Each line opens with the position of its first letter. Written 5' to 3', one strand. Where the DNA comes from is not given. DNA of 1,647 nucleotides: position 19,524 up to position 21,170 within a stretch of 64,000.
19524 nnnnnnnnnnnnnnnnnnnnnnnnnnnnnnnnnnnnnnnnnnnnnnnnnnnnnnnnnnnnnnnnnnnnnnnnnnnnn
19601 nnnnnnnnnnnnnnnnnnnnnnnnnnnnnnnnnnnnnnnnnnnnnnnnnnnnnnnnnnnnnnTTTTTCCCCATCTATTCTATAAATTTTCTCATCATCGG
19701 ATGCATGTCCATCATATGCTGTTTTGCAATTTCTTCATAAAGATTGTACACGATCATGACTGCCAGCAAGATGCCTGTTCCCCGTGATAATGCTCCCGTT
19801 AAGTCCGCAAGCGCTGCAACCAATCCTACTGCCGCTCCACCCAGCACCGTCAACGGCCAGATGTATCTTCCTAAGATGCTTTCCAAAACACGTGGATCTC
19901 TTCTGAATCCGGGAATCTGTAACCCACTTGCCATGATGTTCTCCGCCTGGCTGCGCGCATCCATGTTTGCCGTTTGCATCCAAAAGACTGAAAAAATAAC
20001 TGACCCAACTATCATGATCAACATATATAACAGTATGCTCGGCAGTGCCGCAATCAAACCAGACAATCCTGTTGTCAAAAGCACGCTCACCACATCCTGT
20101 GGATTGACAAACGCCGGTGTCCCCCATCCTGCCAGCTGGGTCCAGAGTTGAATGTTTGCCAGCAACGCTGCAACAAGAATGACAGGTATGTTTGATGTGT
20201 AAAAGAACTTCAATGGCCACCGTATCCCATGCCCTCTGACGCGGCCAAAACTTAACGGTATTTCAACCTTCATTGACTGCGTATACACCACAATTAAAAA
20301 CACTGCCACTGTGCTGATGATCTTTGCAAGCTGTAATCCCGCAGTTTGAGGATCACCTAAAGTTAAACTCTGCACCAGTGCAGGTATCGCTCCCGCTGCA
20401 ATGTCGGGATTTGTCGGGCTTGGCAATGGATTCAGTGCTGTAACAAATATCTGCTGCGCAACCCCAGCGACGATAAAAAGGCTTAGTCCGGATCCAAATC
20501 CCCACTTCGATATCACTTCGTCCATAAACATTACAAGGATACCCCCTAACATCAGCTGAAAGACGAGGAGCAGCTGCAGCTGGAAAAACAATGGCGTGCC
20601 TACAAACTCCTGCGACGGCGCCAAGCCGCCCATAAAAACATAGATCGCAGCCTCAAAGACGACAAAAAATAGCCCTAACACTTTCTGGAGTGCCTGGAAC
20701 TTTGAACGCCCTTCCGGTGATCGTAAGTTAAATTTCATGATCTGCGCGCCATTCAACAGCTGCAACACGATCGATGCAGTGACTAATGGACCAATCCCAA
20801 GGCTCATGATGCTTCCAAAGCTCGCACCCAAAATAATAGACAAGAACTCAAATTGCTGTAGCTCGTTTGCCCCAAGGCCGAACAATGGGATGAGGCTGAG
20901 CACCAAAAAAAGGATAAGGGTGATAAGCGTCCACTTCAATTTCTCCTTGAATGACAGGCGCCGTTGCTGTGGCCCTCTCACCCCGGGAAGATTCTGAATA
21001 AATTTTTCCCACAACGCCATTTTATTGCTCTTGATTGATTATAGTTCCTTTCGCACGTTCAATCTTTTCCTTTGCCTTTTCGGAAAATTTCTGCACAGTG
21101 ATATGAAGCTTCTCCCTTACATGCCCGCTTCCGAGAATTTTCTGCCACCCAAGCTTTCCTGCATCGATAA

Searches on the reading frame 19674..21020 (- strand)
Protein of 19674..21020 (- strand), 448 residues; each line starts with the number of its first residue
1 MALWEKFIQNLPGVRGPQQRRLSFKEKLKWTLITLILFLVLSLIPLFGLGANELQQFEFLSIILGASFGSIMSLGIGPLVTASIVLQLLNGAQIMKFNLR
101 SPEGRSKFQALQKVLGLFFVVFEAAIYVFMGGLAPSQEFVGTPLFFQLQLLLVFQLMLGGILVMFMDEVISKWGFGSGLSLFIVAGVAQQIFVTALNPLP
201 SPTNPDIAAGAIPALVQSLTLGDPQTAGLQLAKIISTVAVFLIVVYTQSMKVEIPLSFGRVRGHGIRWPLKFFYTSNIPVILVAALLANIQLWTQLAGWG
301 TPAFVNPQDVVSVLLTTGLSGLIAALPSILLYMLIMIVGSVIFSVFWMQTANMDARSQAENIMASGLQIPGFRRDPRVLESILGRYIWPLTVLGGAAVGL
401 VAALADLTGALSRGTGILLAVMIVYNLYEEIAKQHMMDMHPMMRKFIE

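Call 22: search_protein_families(library=pfam, proteins=[window:19674-21020:-], max_evalue=0.001)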
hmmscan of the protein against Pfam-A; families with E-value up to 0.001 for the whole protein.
window:19674-21020:- (448 aa): 2 families
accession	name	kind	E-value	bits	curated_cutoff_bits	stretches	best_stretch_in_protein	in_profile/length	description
PF00344.25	SecY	-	1.6e-67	228.5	32.2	1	70-428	1-306/306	SecY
PF10559.14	Plug_translocon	-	1.6e-06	28.2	22.1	1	36-69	1-35/35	Plug domain of Sec61p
